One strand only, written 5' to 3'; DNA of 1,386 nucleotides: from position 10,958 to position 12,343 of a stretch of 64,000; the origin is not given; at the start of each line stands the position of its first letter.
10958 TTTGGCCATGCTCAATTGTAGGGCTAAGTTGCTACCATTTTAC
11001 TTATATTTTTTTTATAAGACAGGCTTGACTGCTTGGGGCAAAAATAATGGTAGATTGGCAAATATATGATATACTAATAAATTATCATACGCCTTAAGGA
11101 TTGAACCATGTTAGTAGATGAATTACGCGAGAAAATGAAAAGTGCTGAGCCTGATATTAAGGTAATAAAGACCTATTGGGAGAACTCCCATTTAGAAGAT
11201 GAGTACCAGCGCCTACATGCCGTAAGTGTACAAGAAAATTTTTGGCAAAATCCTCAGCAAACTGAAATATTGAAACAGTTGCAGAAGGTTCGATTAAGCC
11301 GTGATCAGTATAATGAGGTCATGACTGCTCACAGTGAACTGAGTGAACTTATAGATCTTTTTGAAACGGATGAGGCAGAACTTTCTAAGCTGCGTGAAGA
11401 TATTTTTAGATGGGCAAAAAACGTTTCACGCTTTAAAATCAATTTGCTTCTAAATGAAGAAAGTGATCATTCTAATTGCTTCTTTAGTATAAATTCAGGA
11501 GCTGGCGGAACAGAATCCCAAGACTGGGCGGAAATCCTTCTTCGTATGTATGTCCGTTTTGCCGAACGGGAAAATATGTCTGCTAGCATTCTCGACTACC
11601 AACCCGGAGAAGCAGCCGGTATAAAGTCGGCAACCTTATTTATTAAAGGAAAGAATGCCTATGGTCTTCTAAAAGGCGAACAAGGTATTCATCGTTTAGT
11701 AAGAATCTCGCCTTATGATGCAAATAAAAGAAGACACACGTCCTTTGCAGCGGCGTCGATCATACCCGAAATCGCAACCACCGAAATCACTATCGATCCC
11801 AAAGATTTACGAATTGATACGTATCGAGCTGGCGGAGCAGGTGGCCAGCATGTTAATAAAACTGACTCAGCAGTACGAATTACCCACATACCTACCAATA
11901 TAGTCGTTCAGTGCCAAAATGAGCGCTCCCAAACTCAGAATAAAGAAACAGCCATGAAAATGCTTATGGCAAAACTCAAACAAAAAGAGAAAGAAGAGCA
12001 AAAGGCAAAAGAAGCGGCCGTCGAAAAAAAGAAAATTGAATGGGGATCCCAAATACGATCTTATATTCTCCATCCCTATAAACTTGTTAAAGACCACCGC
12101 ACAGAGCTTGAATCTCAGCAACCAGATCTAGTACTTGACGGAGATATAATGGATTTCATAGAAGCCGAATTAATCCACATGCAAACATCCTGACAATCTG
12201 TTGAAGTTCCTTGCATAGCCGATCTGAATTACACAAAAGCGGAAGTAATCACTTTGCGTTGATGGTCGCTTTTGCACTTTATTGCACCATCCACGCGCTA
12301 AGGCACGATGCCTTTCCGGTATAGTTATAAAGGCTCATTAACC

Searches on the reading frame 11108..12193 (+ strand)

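Call 5: search_protein_families(library=pfam, proteins=[window:11108-12193:+], max_evalue=0.001)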
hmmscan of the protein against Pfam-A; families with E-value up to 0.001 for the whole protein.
window:11108-12193:+ (361 aa): 2 families
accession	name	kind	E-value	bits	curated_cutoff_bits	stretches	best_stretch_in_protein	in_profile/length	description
PF03462.23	PCRF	-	2.9e-49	168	24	1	29-215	1-193/194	PCRF domain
PF00472.26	RF-1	-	3.6e-44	149.9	35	1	225-331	3-116/116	RF-1 domain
